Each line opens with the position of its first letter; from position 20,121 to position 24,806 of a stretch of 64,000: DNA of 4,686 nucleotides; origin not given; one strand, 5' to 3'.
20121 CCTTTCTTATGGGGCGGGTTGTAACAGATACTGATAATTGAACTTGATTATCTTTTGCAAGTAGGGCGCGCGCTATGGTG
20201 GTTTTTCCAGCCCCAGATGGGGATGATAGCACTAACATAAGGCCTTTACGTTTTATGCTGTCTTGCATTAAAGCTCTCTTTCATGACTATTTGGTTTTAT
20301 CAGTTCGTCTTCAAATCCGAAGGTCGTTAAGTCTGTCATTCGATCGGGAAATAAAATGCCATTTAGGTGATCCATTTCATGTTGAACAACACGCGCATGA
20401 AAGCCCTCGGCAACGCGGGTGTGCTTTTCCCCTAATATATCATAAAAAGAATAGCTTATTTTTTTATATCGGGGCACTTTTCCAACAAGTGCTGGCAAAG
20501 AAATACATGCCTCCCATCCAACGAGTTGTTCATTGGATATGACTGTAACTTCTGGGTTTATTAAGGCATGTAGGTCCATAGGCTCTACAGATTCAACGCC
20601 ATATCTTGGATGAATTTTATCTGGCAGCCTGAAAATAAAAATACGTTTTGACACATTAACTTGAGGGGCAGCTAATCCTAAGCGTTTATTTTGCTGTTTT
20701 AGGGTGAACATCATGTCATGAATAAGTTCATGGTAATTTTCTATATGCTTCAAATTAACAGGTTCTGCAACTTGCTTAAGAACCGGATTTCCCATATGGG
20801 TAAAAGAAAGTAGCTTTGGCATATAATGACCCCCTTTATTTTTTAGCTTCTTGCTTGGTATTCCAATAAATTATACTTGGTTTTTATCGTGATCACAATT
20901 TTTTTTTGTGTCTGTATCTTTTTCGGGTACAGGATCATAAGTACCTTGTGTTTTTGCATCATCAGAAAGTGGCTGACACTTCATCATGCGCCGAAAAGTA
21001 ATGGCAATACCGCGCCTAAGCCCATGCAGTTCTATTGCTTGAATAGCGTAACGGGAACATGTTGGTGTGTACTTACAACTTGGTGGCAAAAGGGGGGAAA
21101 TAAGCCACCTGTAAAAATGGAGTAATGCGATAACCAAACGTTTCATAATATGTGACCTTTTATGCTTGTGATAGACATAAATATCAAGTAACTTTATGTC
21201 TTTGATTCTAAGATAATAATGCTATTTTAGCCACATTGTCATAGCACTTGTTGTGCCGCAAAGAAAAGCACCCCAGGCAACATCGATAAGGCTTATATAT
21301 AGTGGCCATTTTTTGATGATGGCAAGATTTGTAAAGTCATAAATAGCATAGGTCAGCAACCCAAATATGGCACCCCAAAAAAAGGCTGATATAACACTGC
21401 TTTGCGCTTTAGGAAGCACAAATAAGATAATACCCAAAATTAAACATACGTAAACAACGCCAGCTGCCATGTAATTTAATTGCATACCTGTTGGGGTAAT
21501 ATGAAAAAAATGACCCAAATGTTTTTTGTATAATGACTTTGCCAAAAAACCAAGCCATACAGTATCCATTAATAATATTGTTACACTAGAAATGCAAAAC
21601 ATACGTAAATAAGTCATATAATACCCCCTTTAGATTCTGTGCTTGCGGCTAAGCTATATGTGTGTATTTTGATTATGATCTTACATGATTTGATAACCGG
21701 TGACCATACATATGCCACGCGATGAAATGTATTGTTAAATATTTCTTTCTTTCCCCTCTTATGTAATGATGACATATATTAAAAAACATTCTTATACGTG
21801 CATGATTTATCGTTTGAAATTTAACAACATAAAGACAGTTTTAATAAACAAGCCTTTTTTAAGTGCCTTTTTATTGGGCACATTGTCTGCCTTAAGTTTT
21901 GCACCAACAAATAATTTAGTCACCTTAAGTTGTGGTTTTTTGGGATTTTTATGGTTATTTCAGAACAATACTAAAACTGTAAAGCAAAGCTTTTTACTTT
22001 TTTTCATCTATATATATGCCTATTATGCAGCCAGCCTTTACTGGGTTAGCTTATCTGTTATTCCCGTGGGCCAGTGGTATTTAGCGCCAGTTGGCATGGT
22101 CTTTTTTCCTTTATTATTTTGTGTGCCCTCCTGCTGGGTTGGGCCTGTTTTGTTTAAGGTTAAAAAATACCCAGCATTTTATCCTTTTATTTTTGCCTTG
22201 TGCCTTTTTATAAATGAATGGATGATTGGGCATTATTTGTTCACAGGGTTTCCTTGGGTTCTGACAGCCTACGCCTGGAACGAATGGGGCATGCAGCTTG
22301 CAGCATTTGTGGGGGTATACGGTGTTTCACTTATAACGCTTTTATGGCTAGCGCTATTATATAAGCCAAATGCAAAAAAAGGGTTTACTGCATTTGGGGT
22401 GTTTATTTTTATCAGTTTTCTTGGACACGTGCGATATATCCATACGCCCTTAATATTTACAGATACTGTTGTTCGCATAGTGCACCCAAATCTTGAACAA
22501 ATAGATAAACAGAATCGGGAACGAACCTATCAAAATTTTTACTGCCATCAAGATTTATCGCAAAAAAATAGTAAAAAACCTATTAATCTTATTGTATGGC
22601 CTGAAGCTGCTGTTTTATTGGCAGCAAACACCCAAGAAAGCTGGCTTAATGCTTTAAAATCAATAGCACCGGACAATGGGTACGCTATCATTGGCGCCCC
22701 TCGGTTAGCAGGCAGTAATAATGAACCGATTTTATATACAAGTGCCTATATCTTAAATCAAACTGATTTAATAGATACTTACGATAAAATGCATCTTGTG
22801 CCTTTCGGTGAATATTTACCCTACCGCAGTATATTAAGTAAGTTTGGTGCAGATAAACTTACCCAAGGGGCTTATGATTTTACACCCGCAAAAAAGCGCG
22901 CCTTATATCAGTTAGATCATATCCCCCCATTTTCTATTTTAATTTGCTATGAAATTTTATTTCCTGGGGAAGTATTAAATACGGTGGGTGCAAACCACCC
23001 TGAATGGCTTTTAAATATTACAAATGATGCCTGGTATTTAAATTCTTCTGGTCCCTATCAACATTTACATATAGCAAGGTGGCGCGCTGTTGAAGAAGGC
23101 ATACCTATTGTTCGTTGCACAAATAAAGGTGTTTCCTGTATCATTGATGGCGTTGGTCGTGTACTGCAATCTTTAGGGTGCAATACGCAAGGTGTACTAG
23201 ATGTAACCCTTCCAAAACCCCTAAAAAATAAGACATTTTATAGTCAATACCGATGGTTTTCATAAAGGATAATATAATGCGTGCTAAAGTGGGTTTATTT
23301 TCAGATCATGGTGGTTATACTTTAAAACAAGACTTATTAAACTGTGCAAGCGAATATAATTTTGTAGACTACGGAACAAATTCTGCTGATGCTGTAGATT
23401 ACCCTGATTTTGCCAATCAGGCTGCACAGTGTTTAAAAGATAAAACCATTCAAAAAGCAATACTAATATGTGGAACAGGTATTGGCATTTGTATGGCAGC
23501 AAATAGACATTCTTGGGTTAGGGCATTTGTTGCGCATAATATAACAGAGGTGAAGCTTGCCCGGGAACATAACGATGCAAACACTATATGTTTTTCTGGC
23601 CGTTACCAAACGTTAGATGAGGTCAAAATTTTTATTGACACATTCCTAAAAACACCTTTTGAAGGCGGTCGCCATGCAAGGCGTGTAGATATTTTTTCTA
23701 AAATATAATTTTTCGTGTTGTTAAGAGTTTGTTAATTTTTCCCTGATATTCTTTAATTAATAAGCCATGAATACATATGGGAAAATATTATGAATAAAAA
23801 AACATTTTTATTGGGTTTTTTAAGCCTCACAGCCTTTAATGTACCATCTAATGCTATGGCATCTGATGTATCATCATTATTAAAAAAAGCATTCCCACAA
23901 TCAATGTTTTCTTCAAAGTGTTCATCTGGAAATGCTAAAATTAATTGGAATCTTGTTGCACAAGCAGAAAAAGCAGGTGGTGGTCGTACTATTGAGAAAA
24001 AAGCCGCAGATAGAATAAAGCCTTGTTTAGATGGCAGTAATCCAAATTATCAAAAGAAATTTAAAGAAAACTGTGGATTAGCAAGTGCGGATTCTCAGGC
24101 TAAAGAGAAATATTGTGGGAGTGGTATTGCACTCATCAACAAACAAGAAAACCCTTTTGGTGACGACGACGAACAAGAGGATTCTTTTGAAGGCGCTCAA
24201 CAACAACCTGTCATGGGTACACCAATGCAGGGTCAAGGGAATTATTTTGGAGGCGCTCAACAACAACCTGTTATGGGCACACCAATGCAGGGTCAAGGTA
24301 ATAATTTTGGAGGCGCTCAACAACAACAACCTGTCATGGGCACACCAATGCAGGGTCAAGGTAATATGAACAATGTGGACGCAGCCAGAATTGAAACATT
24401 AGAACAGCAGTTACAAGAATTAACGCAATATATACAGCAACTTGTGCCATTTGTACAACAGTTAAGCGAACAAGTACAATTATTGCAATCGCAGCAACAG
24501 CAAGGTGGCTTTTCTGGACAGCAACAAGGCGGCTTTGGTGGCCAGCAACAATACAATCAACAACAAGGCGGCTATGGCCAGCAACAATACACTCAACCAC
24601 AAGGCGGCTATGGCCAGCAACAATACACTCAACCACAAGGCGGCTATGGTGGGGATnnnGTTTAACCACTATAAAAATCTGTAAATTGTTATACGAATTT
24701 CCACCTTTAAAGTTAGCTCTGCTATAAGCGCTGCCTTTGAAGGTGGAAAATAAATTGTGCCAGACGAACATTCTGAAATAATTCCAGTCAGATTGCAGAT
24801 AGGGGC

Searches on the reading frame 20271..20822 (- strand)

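Call 77: search_protein_families(library=ncbifam, proteins=[window:20271-20822:-], max_evalue=1e-10)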
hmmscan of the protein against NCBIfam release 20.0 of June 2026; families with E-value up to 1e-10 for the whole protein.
window:20271-20822:- (184 aa): 6 families
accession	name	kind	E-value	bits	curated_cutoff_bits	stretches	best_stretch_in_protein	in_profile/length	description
NF001159.1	PRK00150.1-3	subfamily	2.7e-38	131.1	125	1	6-165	4-153/167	peptide deformylase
TIGR00079.1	pept_deformyl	equivalog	2.1e-32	111.9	103.95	1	8-174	5-159/161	peptide deformylase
NF009484.0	PRK12846.1-5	equivalog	4.2e-23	81.9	190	1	10-165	9-150/165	peptide deformylase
NF009483.0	PRK12846.1-4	equivalog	7.4e-19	68.1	267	1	10-163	9-157/193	peptide deformylase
NF011189.0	PRK14595.1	equivalog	3.2e-18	66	232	1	11-165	10-149/162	peptide deformylase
NF006670.0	PRK09218.1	equivalog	7e-16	58.5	162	1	15-157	12-135/136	peptide deformylase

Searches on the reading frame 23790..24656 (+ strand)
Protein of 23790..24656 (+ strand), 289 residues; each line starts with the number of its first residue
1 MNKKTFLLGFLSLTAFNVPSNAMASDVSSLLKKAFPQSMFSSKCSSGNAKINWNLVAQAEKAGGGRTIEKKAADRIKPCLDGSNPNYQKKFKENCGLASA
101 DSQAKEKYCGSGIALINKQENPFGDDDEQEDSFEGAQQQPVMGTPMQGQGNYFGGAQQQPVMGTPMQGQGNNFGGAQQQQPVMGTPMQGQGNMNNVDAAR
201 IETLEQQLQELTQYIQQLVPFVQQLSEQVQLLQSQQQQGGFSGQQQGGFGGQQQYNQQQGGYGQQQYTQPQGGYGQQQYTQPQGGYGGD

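Call 19: search_protein_families(library=pfam, proteins=[window:23790-24656:+], max_evalue=0.001)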
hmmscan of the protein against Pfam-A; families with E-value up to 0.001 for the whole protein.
window:23790-24656:+ (289 aa): 0 families

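Call 20: search_protein_families(library=ncbifam, proteins=[window:23790-24656:+], max_evalue=1)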
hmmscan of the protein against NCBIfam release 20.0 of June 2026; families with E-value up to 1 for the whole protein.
window:23790-24656:+ (289 aa): 3 families
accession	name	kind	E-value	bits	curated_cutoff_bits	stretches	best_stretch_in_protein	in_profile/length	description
TIGR03007.1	pepcterm_ChnLen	equivalog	0.075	11.2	278.85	1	190-246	245-300/498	XrtA system polysaccharide chain length determinant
NF033752.1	linaridin_CypA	subfamily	0.19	12.2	35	0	133-146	21-34/52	cypemycin family RiPP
TIGR02449.1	TIGR02449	hypoth_equivalog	0.23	11.8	55.4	1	207-238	1-32/65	TIGR02449 family protein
